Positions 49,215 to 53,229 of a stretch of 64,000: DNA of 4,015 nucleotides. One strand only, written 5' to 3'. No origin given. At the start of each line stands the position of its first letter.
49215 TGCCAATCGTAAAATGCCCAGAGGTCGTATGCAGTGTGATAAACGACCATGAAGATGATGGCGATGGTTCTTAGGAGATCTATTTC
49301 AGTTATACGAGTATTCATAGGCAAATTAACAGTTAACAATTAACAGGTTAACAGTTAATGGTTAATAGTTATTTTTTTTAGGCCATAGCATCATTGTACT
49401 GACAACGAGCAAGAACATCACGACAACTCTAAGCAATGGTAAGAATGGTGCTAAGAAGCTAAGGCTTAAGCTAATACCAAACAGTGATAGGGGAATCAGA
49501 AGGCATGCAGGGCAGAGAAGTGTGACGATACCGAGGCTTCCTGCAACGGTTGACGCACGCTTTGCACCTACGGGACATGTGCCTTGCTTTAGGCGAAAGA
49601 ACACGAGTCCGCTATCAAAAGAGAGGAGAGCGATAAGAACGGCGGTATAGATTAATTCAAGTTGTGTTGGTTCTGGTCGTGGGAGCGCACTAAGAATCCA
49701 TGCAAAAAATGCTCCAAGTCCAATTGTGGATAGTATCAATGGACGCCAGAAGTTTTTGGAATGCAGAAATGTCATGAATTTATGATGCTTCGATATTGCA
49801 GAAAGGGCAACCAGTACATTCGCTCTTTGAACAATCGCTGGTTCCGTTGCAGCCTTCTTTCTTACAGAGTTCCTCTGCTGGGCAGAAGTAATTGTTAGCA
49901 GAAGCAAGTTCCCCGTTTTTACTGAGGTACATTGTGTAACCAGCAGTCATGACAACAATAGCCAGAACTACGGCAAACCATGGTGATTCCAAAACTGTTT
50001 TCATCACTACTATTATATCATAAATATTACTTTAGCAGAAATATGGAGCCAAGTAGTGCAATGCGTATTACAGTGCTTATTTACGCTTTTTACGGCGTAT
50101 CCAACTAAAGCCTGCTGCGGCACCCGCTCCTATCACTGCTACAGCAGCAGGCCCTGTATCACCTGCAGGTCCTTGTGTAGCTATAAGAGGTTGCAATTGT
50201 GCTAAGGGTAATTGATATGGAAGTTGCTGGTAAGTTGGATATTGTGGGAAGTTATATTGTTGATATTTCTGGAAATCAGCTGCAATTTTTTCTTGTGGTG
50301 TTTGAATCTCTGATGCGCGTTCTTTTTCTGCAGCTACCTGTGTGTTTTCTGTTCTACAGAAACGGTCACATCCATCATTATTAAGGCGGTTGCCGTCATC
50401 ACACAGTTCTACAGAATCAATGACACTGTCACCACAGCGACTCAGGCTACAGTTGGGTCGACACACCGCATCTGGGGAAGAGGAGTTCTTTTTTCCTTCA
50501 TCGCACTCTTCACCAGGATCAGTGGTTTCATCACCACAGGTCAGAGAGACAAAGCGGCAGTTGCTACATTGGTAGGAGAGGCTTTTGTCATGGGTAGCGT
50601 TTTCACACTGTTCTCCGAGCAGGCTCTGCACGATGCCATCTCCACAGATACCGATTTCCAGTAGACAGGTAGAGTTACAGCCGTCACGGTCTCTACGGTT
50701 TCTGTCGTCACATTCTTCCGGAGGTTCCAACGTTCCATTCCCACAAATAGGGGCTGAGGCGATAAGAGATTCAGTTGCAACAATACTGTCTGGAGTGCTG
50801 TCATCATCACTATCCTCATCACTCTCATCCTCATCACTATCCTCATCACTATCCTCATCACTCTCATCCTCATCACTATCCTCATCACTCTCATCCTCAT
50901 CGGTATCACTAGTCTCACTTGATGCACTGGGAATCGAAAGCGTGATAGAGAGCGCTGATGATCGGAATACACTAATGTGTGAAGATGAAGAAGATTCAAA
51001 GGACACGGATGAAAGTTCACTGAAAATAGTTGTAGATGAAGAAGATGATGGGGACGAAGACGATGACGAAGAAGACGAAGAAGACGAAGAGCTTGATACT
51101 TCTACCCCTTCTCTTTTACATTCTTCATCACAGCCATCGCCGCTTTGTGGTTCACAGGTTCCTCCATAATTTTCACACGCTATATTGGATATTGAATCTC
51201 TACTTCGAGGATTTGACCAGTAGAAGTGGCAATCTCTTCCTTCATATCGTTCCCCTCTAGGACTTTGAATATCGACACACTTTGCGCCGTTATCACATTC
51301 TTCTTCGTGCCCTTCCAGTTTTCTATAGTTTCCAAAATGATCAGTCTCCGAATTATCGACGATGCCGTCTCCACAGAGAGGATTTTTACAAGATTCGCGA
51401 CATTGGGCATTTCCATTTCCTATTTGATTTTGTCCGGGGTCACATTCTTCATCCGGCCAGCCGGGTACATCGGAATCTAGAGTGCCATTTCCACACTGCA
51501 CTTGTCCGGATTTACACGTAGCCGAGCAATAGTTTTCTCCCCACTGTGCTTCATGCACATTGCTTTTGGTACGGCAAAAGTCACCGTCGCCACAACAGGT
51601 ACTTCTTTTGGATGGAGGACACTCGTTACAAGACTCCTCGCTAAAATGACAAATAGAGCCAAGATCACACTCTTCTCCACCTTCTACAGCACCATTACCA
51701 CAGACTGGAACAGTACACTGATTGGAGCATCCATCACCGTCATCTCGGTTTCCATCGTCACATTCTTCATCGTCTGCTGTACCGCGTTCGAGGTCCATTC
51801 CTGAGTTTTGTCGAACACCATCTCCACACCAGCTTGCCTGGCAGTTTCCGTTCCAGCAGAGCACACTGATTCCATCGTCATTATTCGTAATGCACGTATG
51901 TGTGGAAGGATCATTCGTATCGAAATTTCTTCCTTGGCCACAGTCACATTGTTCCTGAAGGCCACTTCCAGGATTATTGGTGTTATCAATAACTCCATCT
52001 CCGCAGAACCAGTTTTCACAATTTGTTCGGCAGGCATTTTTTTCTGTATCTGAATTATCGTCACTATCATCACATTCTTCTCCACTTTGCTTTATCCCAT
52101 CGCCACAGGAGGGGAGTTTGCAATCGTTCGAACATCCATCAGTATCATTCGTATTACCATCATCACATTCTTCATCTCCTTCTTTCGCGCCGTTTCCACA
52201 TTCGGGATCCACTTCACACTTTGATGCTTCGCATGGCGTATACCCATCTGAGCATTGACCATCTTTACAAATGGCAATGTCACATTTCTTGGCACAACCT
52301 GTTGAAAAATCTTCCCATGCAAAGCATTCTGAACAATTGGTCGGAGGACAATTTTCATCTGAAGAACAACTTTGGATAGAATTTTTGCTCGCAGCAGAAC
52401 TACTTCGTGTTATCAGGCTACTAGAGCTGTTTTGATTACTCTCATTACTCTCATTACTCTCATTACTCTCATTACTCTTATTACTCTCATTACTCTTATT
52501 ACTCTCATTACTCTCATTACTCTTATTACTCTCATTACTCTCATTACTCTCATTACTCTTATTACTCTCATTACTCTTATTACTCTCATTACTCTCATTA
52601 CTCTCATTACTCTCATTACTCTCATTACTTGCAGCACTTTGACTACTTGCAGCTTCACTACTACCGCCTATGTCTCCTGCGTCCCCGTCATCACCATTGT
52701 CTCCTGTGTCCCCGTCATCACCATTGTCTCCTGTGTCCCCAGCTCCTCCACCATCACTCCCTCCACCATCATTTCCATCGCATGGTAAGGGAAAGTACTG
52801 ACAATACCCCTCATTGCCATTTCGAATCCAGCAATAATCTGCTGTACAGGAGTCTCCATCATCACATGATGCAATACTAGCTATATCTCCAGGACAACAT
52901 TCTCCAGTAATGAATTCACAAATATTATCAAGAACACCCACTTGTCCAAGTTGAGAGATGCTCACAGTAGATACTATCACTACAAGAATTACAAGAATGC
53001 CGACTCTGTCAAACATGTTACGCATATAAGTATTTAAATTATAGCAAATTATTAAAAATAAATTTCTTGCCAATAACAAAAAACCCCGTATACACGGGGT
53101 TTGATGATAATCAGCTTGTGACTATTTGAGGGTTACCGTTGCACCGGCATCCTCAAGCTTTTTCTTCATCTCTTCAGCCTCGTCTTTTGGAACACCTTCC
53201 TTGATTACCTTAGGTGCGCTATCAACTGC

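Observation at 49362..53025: A cysteine-rich giant surface protein followed by a tiny Cys-rich anchored peptide and a CxxC four-helix membrane protein: candidate dedicated maturation module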

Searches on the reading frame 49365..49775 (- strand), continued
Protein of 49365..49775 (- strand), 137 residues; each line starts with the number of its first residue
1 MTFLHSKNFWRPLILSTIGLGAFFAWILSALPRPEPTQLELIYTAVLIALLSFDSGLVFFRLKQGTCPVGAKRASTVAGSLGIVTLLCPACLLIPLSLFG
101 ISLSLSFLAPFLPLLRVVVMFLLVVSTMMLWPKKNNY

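Call 78: fold_search(model_id=the predicted structure, library=pdb)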
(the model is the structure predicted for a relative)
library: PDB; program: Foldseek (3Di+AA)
matches with E <= 10: 20; with E <= 0.001: 0
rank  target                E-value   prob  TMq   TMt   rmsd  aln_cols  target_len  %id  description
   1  8jfz_A                2.9e+00  0.16  0.26  0.05   9.9        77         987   21  Cryo-EM structure of Na+,K+-ATPase in the E1.Mg2+ state. (released 2023-08-09)
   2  4rym                  3.8e+00  0.14  0.38  0.35   7.3       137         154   18  Crystal structure of BcTSPO Iodo Type1 monomer (released 2015-01-28)
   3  4ryi_A                3.8e+00  0.13  0.38  0.36   7.5       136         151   19  Crystal structure of BcTSPO/PK11195 complex (released 2015-01-28)
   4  6fl9_A                4.7e+00  0.06  0.25  0.13  17.7       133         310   14  The active form of a pentameric ion channel (sTeLIC) gated by alkaline pH - Wild type 2.3 Angstrom resolution (released 2018-05-16)
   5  8bsb_A                5.0e+00  0.05  0.22  0.20  12.0       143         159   10  Vc1313-LBD bound to D-lysine (released 2023-06-07)
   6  6fvs_A                5.3e+00  0.08  0.28  0.15  17.5       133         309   13  The active form of a pentameric ion channel (sTeLIC) gated by alkaline pH - sTeLIC in complex with Barium ions (Ba2+) (released 2018-05-16)
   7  7dr6_D                6.2e+00  0.05  0.27  0.20  12.6       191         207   12  PA28alpha-beta in complex with immunoproteasome (released 2021-01-20)
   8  8bsa_A                6.2e+00  0.04  0.22  0.20  11.9       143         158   10  Vc1313-LBD bound to D-arginine (released 2023-06-07)
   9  9qd4                  7.0e+00  0.06  0.31  0.12   9.6       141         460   14  Crystal structure of the neurotensin receptor 1 in complex with the small-molecule full agonist cp30a (released 2026-02-11)
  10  4g7v_S                7.0e+00  0.05  0.27  0.27   9.4       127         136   17  Crystal structure of voltage sensing domain of Ci-VSP with fragment antibody (R217E, 2.5 A) (released 2014-02-05)
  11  7cae_B                7.0e+00  0.03  0.23  0.14  14.1       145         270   17  Mycobacterium smegmatis LpqY-SugABC complex in the resting state (released 2020-12-02)
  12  4uc3_B                7.4e+00  0.12  0.40  0.41   5.9       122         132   20  Translocator protein 18 kDa (TSPO) from Rhodobacter sphaeroides wild type (released 2015-02-04)
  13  8e7z_B                7.8e+00  0.08  0.37  0.34   7.4       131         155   21  RsTSPO mutant -A138F (released 2023-03-29)
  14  4uc1_A                7.8e+00  0.07  0.36  0.33   7.5       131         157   21  High resolution crystal structure of translocator protein 18kDa (TSPO) from Rhodobacter sphaeroides (A139T Mutant) in  (released 2015-02-04)
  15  7ns3_8                7.8e+00  0.02  0.16  0.10  18.0       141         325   15  Substrate receptor scaffolding module of yeast Chelator-GID SR4 E3 ubiquitin ligase bound to Fbp1 substrate (released 2021-05-05)
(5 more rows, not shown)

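Call 79: search_protein_families(library=ncbifam, alignment_id=A2, max_evalue=1)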
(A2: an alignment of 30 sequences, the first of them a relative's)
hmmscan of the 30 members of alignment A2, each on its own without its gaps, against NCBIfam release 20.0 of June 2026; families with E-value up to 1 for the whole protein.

A. member 1, P0082 (157 aa): 0 families

B. families by the number of members that match (of 30 scanned): 27 families (the first 25 are shown)
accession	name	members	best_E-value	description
NF033556.1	MerTP_fusion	5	0.0013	mercuric transport protein MerTP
NF033560.1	merT_RC607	2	0.0094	mercuric transport protein MerT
NF010314.2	PRK13751.2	2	0.01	mercuric ion transporter MerT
NF042915.1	MAB_1171c_fam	2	0.55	MAB_1171c family putative transporter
NF010318.0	PRK13755.1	1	4.8e-05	organomercurial transporter MerC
NF033784.1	transport_merC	1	0.00036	organomercurial transporter MerC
NF007160.0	PRK09598.1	1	0.0027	phosphoethanolamine--lipid A transferase EptA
TIGR00776.1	RhaT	1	0.0047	RhaT/GlcU family sugar-proton symporter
NF033218.1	anchor_AmaP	1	0.012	alkaline shock response membrane anchor protein AmaP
NF006356.0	PRK08578.1-4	1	0.02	preprotein translocase subunit SecF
NF005959.0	PRK08043.1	1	0.03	bifunctional acyl-ACP--phospholipid O-acyltransferase/long-chain-fatty-acid--ACP ligase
NF010812.0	PRK14216.1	1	0.053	fluoride efflux transporter CrcB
NF051435.1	ArfB_Rv0900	1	0.058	channel accessory protein ArfB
NF008288.0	PRK11068.1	1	0.084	phosphatidylglycerophosphatase A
NF000245.1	macrolide_MefA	1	0.091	macrolide efflux MFS transporter Mef(A)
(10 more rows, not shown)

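Call 81: search_protein_families(library=ncbifam, alignment_id=A5, max_evalue=1)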
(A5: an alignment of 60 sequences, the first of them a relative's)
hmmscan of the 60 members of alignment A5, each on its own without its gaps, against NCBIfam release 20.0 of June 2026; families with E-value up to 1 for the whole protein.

A. member 1, P0001 (137 aa): 1 family
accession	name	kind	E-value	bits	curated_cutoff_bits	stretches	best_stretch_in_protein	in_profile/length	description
NF033560.1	merT_RC607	exception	0.55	10.6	130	1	90-135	23-69/97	mercuric transport protein MerT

B. families by the number of members that match (of 60 scanned): 17 families
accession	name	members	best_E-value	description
TIGR04402.2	mob_CxxC_CxxC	11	0.16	mobilome CxxCx(11)CxxC protein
NF033560.1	merT_RC607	3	0.0016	mercuric transport protein MerT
TIGR01167.1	LPXTG_anchor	3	0.42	LPXTG cell wall anchor domain-containing protein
NF010314.2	PRK13751.2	2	0.022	mercuric ion transporter MerT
NF005141.0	PRK06590.1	1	0.027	NADH-quinone oxidoreductase subunit L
TIGR02125.1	CytB-hydogenase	1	0.029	Ni/Fe-hydrogenase, b-type cytochrome subunit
NF051435.1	ArfB_Rv0900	1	0.058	channel accessory protein ArfB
NF033556.1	MerTP_fusion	1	0.065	mercuric transport protein MerTP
NF004957.0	PRK06300.1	1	0.084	enoyl-[acyl-carrier-protein] reductase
NF046073.1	UpsA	1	0.089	pilin subunit UpsA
NF000474.1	tet_ABC_46_A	1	0.14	tetracycline efflux ABC transporter Tet(46) subunit A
TIGR01262.1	maiA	1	0.18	maleylacetoacetate isomerase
TIGR02929.1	anfG_nitrog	1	0.19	Fe-only nitrogenase subunit delta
TIGR03943.1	TIGR03943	1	0.23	TIGR03943 family putative permease subunit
TIGR01409.1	TAT_signal_seq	1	0.52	twin-arginine translocation signal domain-containing protein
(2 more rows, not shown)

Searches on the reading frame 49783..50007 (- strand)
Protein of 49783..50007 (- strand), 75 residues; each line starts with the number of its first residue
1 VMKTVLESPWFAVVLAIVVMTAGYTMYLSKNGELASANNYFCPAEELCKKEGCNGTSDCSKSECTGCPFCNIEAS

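Call 3: search_protein_families(library=pfam, max_evalue=1, proteins=[window:49783-50007:-])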
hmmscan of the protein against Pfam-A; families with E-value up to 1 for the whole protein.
seq(75 aa): 1 family
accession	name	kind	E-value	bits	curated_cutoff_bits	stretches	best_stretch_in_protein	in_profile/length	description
PF07843.16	DUF1634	-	0.046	14.3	27.5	1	12-47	8-43/102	Protein of unknown function (DUF1634)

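Call 4: search_protein_families(library=ncbifam, max_evalue=1, proteins=[window:49783-50007:-])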
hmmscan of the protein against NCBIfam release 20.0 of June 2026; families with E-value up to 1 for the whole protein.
seq(75 aa): 0 families

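Call 21: find_homologous_proteins(query=window:49783-50007:-, max_evalue=1)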
Query seq(75 aa) (75 aa): 2 proteins with E <= 1 among 2 candidates.
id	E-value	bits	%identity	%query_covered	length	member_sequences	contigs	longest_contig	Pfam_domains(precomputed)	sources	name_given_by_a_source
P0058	5.3e-44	165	100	99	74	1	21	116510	-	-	-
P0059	8.6e-27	110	68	99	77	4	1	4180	-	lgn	-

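Call 103: search_solved_structures(query=A6, max_evalue=10, show_alignments=2)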
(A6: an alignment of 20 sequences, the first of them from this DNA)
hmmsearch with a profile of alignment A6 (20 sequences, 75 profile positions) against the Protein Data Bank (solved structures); distinct sequences matched with E-value up to 10: 5.
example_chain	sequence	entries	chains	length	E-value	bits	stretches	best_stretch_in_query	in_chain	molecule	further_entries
5xwe_A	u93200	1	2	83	0.0063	19.6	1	10-59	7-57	Weak toxin DE-1 homolog 1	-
5ouo_A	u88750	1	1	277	0.008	19.3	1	19-49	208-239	Perforin-like protein 1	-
6d7a_A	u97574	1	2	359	0.017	18.2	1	19-49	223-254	Perforin-like protein 1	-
9fys_X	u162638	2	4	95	0.032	17.3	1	10-68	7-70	Alpha-bungarotoxin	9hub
9l0a_X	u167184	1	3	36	0.27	14.3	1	6-28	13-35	Photosystem I reaction center subunit psaX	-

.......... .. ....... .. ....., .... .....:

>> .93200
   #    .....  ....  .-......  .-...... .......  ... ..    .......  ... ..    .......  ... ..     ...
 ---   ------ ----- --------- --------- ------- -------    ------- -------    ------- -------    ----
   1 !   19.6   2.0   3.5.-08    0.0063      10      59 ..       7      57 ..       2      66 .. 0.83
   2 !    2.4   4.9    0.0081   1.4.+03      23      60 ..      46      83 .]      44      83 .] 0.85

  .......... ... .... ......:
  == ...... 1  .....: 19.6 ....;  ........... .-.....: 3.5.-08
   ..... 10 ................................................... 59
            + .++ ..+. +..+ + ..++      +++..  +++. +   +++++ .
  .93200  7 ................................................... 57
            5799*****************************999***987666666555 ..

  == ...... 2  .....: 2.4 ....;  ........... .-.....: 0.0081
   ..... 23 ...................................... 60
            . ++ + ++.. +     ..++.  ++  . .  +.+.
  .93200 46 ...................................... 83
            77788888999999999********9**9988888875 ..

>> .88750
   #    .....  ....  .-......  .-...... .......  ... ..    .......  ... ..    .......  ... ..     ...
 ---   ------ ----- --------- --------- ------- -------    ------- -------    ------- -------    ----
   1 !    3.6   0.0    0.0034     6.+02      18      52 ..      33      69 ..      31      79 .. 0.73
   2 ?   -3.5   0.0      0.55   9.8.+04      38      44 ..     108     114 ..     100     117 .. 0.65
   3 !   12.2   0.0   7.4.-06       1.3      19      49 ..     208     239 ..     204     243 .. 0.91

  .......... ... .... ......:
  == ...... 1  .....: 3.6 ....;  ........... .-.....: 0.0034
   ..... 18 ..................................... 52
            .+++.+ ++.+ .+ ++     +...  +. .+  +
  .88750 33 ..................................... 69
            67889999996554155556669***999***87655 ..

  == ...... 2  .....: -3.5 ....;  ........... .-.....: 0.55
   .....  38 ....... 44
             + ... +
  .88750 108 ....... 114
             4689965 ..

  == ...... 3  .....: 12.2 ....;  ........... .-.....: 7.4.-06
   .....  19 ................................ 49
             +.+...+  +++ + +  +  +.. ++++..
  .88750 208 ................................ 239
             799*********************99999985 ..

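Call 104: search_protein_families(library=pfam, alignment_id=A6, max_evalue=1)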
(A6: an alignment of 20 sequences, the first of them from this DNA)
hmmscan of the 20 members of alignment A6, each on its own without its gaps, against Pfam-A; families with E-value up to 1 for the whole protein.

A. member 1, seq(75 aa): 1 family
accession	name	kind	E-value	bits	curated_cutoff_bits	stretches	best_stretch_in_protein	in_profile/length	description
PF07843.16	DUF1634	-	0.046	14.3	27.5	1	12-47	8-43/102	Protein of unknown function (DUF1634)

B. families by the number of members that match (of 20 scanned): 9 families
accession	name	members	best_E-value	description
PF07843.16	DUF1634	4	0.018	Protein of unknown function (DUF1634)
PF11772.13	EpuA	2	0.067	DNA-directed RNA polymerase subunit beta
PF16975.12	UPAR_LY6_2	1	0.0013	Ly6/PLAUR domain-containing protein 6, Lypd6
PF20872.2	MalF_N_TM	1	0.023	MalF, N-terminal region, transmembrane helices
PF04236.20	Transp_Tc5_C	1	0.026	Tc5 transposase C-terminal domain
PF09527.15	ATPase_gene1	1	0.033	Putative F0F1-ATPase subunit Ca2+/Mg2+ transporter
PF14654.11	Epiglycanin_C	1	0.034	Mucin, cleavage site, TM and cytoplasmic tail region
PF06040.16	Adeno_E3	1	0.066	Adenovirus E3 protein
PF19442.4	CRIM1_C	1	0.13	Cysteine-rich motor neuron 1 protein C-terminal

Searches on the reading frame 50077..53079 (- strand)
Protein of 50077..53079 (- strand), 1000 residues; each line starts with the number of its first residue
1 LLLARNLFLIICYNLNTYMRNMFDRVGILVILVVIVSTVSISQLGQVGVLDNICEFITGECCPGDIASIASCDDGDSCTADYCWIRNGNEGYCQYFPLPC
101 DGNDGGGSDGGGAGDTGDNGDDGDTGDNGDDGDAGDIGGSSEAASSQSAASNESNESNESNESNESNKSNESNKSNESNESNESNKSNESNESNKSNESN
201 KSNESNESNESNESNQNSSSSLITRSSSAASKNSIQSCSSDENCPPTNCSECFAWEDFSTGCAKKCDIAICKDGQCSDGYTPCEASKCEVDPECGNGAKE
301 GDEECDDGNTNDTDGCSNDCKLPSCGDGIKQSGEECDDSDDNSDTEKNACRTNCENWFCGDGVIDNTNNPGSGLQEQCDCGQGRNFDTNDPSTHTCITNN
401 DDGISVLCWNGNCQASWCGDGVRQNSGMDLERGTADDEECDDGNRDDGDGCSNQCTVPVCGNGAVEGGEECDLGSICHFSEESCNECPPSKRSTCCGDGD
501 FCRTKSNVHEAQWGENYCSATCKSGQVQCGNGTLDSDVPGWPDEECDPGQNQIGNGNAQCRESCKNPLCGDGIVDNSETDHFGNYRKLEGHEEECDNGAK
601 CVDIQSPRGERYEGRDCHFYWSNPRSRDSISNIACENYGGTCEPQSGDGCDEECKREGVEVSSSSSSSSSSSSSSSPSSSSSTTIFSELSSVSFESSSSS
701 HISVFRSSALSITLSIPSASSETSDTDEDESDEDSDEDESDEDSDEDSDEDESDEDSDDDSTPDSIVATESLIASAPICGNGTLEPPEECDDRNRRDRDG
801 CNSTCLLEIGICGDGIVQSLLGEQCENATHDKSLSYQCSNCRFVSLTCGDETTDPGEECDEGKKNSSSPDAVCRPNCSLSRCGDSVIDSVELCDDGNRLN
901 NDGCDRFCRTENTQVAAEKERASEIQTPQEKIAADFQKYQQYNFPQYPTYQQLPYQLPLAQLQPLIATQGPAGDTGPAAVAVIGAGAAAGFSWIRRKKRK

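Call 3: search_protein_families(library=pfam, max_evalue=1, proteins=[window:50077-53079:-])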
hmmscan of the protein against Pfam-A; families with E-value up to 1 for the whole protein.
window:50077-53079:- (1000 aa): 2 families
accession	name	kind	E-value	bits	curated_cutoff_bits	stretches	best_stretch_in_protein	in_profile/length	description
PF13948.11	DUF4215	-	3.7e-18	66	27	7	275-321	3-47/47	Domain of unknown function (DUF4215)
PF00526.23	Dicty_CTDC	-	0.0083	16.4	27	1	71-88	1-18/24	Dictyostelium (slime mold) repeat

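Call 4: search_protein_families(library=ncbifam, max_evalue=1, proteins=[window:50077-53079:-])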
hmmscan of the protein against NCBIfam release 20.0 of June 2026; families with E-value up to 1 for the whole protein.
window:50077-53079:- (1000 aa): 4 families
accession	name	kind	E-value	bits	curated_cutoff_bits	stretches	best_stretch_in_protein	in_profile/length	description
TIGR02232.1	myxo_disulf_rpt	repeat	1.5e-24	85.5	20.8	6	778-810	3-35/38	cysteine-rich acidic repeat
NF038330.1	adhesin_SclA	exception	0.0046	16.6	400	1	102-211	192-300/405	LPXTG-anchored collagen-like adhesin Scl1/SclA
NF040677.1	wall_bind_EntC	exception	0.11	11.2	770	1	140-235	210-305/422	cell wall-binding protein EntC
TIGR01167.1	LPXTG_anchor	domain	0.19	12.5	15.9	1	973-1000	6-33/34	LPXTG cell wall anchor domain-containing protein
